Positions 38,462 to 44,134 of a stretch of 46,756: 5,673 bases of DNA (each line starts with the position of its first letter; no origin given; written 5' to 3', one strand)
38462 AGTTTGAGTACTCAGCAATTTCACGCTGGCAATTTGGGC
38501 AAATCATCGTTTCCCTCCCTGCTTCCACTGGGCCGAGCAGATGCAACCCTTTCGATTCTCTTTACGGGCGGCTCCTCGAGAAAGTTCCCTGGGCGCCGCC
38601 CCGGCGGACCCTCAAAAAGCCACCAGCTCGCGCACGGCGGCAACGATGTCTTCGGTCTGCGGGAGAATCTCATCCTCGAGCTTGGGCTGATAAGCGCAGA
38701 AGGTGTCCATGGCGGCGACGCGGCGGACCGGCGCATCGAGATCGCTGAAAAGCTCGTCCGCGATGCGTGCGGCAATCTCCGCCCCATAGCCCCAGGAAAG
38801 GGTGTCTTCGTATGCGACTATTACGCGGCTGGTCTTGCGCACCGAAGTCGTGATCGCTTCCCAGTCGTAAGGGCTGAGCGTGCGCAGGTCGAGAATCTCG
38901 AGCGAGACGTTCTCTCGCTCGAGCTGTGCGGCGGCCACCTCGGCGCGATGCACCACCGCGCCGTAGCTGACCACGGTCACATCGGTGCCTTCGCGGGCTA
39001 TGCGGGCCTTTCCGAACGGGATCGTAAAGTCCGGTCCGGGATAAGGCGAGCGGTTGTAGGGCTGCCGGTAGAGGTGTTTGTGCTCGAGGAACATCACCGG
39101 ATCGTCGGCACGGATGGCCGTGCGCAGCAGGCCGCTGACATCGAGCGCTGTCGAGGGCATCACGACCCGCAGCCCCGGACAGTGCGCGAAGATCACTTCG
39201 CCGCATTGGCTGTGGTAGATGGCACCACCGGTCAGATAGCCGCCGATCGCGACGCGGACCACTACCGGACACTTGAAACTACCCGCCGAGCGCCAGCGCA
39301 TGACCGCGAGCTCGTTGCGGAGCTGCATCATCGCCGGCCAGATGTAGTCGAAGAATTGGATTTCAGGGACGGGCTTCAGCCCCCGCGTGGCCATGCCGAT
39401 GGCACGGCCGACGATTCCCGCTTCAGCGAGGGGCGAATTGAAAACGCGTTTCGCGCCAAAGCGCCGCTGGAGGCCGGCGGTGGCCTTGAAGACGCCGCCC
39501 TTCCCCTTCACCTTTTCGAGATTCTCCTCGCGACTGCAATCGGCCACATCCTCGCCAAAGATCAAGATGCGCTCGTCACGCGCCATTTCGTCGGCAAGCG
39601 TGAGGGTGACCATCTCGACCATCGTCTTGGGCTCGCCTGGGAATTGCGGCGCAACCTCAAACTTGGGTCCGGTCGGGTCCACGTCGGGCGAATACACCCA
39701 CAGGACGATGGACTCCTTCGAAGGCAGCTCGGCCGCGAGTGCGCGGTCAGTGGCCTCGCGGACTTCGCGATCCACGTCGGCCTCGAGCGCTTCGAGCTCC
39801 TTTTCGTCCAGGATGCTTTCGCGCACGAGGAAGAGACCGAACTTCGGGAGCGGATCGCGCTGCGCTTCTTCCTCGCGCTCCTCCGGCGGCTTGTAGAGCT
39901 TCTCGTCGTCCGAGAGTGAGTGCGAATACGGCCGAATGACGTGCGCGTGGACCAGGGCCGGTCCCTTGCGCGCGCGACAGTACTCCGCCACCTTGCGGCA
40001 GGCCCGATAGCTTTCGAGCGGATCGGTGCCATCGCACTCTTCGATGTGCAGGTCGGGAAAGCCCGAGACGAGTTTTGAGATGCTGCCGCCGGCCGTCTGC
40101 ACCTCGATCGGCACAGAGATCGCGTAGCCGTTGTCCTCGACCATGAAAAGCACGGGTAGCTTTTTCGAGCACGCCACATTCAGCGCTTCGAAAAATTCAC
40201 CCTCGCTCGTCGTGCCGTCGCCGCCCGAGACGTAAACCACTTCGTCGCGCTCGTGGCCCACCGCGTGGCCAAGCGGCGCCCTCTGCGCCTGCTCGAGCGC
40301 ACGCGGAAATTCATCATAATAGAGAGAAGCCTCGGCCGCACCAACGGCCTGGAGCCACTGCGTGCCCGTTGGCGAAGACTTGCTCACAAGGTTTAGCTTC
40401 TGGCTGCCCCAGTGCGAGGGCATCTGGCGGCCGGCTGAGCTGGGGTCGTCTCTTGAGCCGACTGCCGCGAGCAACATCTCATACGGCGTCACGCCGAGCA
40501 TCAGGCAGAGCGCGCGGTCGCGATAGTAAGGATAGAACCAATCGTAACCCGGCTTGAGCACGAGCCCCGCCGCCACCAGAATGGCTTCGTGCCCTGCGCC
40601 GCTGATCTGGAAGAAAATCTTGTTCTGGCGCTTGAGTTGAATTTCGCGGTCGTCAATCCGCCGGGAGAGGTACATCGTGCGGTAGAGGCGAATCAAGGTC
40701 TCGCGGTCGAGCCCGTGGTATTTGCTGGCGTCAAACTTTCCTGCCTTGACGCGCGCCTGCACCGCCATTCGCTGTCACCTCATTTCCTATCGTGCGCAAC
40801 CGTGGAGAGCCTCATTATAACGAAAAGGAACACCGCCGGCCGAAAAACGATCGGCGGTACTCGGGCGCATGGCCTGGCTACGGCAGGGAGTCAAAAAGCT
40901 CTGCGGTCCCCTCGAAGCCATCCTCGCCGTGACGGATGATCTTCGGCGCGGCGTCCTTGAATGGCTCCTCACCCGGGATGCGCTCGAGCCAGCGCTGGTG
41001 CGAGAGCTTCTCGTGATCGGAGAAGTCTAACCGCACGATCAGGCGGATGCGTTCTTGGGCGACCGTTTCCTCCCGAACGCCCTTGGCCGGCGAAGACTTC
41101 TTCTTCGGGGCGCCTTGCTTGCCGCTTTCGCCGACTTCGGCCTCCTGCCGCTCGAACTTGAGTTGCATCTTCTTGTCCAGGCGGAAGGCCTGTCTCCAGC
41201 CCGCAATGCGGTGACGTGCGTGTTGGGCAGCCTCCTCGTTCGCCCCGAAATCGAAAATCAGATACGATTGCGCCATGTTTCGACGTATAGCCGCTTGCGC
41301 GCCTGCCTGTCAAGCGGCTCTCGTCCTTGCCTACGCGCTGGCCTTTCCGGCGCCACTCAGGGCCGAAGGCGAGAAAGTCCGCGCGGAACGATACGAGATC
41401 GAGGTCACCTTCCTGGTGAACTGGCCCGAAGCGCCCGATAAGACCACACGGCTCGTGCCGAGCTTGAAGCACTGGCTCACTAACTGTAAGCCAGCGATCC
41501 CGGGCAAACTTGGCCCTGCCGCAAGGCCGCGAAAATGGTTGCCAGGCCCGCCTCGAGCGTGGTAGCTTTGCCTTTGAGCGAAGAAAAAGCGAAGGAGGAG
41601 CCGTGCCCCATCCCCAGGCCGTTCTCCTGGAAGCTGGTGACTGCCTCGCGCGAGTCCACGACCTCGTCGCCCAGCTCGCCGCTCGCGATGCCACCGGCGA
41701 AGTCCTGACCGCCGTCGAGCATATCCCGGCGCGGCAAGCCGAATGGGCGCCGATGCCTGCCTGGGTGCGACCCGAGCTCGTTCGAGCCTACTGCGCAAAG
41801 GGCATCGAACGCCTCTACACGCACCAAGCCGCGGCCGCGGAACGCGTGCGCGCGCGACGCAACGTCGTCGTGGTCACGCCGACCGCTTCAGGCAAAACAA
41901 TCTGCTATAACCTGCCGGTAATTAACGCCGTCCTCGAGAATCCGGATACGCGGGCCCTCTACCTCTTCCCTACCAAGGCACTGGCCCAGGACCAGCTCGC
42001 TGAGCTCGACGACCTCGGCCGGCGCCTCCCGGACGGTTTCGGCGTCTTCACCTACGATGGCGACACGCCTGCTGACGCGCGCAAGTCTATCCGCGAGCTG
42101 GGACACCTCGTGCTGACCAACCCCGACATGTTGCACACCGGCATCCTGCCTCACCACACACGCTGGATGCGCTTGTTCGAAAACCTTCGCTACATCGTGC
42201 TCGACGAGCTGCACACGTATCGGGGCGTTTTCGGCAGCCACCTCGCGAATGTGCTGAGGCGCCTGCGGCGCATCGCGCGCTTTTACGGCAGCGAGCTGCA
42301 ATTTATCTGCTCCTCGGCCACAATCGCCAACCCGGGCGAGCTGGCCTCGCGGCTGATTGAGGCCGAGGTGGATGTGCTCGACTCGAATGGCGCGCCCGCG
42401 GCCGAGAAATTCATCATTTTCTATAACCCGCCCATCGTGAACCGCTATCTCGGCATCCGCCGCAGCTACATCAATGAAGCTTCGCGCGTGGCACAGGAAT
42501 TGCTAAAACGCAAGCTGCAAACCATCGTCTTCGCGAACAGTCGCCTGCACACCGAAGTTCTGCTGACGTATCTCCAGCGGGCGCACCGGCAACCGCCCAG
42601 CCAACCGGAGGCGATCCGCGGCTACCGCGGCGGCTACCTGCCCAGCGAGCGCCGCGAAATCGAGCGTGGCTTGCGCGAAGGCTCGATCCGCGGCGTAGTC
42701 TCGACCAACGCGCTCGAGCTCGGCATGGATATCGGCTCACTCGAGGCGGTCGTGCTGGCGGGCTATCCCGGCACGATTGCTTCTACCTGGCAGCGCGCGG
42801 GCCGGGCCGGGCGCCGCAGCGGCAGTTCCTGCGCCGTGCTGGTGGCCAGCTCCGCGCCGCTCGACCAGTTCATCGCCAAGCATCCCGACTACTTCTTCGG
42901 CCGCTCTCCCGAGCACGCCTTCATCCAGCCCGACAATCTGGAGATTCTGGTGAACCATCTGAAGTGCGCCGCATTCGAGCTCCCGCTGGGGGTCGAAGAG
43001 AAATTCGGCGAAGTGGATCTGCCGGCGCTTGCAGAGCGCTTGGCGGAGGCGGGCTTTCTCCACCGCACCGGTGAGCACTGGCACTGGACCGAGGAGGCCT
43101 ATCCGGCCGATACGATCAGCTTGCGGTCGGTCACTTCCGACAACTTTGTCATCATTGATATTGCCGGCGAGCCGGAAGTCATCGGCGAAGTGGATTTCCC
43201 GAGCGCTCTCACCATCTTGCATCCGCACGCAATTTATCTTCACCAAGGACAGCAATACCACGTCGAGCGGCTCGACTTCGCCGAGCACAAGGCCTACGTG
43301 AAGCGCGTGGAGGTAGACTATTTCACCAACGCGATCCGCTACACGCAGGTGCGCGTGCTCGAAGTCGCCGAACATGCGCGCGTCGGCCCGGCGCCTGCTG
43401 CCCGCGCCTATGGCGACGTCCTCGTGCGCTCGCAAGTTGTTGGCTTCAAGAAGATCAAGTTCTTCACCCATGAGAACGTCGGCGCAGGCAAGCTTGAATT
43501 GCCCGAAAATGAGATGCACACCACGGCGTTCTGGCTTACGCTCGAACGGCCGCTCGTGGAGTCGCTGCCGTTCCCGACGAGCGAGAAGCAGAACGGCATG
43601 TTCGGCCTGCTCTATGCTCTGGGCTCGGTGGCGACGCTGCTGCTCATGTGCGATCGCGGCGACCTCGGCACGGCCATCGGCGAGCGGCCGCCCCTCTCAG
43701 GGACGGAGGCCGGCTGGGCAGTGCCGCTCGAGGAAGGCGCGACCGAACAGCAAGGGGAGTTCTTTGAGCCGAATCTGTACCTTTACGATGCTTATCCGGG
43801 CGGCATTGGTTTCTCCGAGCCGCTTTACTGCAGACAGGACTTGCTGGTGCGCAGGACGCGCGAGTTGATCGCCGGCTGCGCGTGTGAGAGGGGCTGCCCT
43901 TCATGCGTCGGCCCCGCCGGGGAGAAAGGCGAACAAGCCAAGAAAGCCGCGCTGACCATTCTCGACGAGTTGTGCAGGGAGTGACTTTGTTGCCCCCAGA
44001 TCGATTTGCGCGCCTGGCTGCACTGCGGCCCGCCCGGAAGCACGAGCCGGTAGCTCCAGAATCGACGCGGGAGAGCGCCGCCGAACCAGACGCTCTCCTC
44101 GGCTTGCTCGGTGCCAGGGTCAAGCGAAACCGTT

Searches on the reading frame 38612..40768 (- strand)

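Call 8: search_protein_families(library=pfam, proteins=[window:38612-40768:-])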
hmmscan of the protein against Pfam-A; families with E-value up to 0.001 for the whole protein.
window:38612-40768:- (718 aa): 3 families
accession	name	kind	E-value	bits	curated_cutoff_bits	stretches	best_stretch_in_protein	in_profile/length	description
PF00676.26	E1_dh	-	1.1e-56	192.5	22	1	29-347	1-295/300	Dehydrogenase E1 component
PF02779.29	Transket_pyr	-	7.3e-36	123.9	27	1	382-568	4-173/174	Transketolase, pyrimidine binding domain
PF02780.25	Transketolase_C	-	1.8e-34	118.8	25.9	1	586-708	1-124/124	Transketolase, C-terminal domain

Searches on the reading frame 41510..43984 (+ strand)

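Call 9: search_protein_families(library=pfam, proteins=[window:41510-43984:+])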
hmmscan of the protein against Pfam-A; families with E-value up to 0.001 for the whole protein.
window:41510-43984:+ (824 aa): 5 families
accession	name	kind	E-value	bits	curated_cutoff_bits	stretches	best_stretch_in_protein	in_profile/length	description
PF00270.35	DEAD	-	1.3e-31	110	26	1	104-273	2-161/167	DEAD/DEAH box helicase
PF00271.37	Helicase_C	-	3.9e-16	59.7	23.5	1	329-436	7-109/110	Helicase conserved C-terminal domain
PF09369.15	MZB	-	3.4e-15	56.9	24.2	1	702-800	3-80/80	MrfA Zn-binding domain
PF22982.3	WHD_HRQ1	-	1.9e-10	42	27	1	472-540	1-69/70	ATP-dependent helicase HRQ1, winged helix domain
PF04851.21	ResIII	-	1.6e-05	25.3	22.5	1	102-239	4-139/164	Type III restriction enzyme, res subunit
